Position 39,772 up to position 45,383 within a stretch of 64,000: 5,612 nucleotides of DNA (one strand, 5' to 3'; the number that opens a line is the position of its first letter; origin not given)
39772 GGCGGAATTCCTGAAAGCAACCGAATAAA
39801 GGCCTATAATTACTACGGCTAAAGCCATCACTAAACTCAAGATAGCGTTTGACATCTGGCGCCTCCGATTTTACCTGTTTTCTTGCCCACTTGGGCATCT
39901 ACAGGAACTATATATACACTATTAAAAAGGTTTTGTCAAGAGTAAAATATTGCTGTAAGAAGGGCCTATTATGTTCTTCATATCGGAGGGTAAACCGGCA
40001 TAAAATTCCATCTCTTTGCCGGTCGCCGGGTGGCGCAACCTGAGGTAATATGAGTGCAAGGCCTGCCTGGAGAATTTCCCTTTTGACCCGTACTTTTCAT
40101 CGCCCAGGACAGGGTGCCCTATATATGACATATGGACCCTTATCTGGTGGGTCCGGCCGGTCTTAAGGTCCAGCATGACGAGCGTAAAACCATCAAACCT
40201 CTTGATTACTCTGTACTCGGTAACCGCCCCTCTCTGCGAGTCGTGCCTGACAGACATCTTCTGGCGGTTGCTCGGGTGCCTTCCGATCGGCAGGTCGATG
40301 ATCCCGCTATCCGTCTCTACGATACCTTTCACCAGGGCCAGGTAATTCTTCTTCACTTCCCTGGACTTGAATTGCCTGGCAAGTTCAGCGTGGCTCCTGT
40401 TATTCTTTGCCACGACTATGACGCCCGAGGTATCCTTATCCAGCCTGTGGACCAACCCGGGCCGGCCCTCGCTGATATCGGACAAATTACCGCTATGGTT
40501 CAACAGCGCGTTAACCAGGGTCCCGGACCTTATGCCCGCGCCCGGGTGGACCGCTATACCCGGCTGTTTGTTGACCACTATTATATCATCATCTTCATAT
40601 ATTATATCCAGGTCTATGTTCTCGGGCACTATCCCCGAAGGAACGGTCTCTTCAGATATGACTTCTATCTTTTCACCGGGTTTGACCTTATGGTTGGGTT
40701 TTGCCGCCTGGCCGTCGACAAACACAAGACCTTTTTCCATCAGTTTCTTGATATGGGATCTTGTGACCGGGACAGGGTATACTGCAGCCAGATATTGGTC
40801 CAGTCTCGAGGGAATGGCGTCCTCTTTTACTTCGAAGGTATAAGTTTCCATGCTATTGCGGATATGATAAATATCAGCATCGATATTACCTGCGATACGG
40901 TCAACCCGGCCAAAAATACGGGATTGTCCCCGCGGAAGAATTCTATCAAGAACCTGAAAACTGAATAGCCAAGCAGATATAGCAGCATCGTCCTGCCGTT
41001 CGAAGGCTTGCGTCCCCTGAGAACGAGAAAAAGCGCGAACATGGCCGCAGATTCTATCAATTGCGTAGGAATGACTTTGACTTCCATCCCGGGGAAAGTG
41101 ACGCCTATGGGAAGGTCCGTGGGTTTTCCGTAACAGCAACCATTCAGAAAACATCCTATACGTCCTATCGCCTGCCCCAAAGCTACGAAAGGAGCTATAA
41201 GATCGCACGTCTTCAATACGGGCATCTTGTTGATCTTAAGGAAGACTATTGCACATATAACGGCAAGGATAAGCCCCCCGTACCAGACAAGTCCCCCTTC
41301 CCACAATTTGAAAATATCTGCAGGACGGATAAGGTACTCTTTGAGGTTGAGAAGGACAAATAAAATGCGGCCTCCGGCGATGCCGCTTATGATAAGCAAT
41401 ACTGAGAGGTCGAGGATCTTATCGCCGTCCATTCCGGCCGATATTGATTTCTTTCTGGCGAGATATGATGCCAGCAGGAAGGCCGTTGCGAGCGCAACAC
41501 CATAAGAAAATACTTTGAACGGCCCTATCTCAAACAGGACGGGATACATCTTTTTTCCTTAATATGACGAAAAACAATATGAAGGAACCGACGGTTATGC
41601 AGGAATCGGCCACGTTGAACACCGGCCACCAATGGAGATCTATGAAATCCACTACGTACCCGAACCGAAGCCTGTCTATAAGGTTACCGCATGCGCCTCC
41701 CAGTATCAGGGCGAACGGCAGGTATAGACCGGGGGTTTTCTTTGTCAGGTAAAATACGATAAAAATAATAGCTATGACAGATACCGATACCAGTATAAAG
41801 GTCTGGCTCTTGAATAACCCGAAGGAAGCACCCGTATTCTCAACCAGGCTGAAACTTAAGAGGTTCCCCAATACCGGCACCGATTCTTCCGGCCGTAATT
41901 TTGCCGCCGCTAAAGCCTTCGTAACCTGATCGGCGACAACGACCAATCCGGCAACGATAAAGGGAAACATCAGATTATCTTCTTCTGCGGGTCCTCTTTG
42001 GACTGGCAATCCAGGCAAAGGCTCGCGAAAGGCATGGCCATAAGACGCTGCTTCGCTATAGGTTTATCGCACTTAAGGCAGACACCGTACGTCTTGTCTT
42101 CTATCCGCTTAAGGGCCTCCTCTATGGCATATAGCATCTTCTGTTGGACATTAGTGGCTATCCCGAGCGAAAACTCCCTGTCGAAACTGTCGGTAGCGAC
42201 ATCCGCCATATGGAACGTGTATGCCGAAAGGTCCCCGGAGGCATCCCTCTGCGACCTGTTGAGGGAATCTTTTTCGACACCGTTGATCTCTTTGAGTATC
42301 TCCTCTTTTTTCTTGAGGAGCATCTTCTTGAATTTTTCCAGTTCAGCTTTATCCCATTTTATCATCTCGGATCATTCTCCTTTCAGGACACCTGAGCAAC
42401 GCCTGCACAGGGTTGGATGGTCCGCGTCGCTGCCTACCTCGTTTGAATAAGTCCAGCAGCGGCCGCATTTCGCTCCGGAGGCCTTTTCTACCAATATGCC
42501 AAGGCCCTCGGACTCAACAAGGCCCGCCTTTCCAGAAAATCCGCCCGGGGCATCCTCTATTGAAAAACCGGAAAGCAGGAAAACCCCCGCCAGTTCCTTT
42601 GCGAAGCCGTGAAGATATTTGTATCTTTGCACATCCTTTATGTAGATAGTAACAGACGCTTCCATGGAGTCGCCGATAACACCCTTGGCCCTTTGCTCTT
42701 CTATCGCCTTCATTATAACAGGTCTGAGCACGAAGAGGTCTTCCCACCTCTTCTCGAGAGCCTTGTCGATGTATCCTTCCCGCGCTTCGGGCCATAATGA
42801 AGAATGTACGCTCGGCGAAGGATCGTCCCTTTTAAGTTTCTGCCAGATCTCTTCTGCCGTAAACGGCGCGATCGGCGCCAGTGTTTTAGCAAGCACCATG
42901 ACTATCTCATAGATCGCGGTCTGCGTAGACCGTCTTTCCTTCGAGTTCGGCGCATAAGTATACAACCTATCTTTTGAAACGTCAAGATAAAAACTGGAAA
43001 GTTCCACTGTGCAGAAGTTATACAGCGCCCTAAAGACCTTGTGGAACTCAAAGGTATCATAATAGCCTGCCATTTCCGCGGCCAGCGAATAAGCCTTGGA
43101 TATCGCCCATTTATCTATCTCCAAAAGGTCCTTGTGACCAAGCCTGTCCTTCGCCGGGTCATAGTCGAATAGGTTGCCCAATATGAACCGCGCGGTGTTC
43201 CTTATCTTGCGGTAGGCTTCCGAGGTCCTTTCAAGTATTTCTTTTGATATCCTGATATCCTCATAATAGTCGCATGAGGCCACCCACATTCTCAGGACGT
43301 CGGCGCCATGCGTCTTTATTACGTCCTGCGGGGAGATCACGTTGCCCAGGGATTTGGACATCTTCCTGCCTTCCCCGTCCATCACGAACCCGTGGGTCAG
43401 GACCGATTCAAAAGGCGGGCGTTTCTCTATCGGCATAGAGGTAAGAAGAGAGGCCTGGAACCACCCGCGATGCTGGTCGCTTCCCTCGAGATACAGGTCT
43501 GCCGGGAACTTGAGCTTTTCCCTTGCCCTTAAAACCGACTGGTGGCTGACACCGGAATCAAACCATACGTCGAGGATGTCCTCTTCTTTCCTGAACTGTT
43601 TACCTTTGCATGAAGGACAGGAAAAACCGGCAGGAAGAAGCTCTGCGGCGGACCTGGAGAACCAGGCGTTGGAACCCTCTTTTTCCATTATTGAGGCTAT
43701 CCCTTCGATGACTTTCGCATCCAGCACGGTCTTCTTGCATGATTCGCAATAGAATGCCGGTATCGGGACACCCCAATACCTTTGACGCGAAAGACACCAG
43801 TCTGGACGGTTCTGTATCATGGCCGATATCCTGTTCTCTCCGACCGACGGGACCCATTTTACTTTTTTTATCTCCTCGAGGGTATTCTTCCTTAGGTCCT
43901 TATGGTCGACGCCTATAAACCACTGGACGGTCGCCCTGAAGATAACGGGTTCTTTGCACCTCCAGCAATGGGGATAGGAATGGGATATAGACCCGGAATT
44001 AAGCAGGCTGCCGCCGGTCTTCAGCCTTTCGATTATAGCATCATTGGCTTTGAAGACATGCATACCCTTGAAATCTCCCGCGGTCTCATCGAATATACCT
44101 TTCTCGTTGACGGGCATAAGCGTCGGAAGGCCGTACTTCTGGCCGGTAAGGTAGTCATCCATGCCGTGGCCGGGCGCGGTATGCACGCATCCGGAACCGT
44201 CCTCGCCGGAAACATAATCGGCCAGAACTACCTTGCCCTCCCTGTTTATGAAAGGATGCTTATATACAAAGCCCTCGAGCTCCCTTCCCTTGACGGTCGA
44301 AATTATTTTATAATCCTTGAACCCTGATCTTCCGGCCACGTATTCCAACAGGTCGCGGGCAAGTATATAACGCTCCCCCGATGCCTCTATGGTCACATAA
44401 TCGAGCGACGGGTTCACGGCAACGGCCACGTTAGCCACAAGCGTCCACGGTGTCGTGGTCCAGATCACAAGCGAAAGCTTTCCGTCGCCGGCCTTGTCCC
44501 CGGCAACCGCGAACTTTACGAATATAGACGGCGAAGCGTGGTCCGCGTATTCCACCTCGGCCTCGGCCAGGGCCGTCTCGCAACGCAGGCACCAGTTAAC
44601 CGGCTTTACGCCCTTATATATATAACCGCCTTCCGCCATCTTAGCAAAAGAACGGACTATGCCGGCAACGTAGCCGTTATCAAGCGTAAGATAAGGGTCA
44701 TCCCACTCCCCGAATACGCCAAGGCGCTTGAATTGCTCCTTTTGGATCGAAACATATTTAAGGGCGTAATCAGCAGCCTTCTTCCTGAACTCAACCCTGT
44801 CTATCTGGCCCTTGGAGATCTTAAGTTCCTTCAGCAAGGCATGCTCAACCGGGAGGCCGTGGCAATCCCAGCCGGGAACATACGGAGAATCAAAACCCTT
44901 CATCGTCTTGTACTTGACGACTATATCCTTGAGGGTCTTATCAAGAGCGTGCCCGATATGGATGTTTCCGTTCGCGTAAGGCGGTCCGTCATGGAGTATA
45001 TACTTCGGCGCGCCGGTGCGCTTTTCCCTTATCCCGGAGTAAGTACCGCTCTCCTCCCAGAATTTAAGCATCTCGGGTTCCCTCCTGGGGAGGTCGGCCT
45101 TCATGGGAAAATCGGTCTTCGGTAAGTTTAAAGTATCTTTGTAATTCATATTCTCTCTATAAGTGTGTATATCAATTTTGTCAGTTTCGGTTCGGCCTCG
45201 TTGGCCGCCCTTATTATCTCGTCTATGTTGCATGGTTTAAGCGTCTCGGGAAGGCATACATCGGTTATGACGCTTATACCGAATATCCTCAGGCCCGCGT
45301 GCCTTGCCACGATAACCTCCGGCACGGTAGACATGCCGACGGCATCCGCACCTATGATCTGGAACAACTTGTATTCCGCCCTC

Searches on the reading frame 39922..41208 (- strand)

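Call 54: search_protein_families(library=pfam, proteins=[window:39922-41208:-], max_evalue=0.00001)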
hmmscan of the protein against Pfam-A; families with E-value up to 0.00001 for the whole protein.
window:39922-41208:- (428 aa): 2 families
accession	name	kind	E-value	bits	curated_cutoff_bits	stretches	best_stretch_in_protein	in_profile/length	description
PF00849.27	PseudoU_synth_2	-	2.1e-34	119.4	26.8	1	208-361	1-151/152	RNA pseudouridylate synthase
PF01479.30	S4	-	1.1e-08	35.1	22.8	1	135-181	2-48/48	S4 domain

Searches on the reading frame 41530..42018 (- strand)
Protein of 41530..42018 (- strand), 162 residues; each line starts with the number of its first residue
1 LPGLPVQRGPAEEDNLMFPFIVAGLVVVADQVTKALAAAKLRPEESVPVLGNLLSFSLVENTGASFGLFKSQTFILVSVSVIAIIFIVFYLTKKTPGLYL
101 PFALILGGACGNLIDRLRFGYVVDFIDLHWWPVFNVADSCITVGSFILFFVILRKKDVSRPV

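Call 54: search_protein_families(library=pfam, proteins=[window:41530-42018:-], max_evalue=0.00001)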
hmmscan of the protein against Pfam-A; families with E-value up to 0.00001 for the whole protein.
window:41530-42018:- (162 aa): 1 family
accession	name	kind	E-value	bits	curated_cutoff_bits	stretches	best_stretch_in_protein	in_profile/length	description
PF01252.23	Peptidase_A8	-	1.5e-39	135.9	25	1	23-153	2-141/142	Signal peptidase (SPase) II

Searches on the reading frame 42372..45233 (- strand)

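Call 54: search_protein_families(library=pfam, proteins=[window:42372-45233:-], max_evalue=0.00001)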
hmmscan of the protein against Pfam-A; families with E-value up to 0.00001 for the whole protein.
window:42372-45233:- (953 aa): 5 families
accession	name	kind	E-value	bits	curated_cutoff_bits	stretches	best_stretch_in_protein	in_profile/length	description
PF00133.28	tRNA-synt_1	-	1.8e-144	482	22.7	1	55-663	2-414/414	tRNA synthetases class I (I, L, M and V)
PF08264.19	Anticodon_1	-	1e-33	116.7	25.1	1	707-862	1-147/148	Anticodon-binding domain of tRNA ligase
PF09334.17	tRNA-synt_1g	-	2e-23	83.2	20.1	1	85-228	8-136/391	tRNA synthetases class I (M)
PF01406.26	tRNA-synt_1e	-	4.5e-09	36.5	27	1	610-670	240-299/301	tRNA synthetases class I (C) catalytic domain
PF06827.20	zf-FPG_IleRS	-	9.4e-07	29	21.3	1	922-946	3-27/30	Zinc finger found in FPG and IleRS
